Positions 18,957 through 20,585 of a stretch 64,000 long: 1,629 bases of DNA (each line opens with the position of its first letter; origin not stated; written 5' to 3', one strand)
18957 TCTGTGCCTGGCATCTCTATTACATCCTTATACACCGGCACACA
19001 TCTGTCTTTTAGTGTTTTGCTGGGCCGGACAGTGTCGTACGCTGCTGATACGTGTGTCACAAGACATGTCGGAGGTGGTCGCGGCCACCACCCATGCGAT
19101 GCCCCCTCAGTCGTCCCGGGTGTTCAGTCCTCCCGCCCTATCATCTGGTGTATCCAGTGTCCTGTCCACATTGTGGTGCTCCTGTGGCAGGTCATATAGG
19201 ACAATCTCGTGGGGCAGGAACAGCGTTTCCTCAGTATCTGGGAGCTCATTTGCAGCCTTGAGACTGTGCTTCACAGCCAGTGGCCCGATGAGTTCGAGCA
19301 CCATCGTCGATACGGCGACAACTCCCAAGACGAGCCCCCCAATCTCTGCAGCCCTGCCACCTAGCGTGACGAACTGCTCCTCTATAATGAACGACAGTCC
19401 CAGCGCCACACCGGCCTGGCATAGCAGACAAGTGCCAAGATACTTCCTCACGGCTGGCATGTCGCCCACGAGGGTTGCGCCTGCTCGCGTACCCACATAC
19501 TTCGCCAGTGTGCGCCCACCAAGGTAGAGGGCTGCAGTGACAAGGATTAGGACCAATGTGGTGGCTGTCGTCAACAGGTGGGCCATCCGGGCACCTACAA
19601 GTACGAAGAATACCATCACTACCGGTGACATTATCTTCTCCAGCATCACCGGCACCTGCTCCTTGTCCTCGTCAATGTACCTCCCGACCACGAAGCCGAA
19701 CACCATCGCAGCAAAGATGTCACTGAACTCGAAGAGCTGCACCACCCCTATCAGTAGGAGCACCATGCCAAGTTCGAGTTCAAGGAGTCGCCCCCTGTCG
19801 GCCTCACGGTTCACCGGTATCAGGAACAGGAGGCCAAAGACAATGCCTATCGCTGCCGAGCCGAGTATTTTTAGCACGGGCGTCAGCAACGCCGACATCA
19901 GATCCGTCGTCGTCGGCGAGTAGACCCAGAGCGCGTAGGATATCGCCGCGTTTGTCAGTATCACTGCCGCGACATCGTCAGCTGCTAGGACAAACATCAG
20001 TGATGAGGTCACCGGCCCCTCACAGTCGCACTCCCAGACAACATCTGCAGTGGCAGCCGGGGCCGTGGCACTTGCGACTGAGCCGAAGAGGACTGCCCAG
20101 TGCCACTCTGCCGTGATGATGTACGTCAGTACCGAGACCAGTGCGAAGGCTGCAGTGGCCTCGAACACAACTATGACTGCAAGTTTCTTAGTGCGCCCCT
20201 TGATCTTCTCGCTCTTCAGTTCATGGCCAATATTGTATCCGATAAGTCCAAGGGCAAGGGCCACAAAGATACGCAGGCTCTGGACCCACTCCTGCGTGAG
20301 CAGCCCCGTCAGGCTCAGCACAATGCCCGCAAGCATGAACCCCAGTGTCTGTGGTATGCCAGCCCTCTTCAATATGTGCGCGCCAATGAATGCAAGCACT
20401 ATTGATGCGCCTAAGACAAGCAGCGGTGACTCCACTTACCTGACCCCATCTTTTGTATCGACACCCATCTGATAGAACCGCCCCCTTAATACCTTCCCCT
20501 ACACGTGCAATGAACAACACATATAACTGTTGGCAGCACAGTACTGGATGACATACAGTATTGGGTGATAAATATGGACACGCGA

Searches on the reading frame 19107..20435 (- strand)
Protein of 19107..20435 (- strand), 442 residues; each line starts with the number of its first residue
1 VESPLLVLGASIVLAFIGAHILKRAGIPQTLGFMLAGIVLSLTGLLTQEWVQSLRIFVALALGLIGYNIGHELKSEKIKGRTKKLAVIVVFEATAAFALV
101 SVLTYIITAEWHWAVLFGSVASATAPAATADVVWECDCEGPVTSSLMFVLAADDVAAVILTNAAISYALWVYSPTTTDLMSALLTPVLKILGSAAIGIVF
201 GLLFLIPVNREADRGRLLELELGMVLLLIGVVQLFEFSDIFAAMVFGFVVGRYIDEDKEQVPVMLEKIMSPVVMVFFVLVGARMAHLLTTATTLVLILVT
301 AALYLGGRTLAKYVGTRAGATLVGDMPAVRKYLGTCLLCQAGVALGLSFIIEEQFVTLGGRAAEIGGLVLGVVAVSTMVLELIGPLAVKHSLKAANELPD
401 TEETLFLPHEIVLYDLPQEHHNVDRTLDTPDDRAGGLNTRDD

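Call 23: search_protein_families(library=pfam, proteins=[window:19107-20435:-], max_evalue=0.001)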
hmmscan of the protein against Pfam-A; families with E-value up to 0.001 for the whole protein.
window:19107-20435:- (442 aa): 1 family
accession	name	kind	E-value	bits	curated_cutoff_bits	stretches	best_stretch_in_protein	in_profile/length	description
PF00999.27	Na_H_Exchanger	-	3.2e-23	82.6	26.2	1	13-378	2-363/375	Sodium/hydrogen exchanger, transmembrane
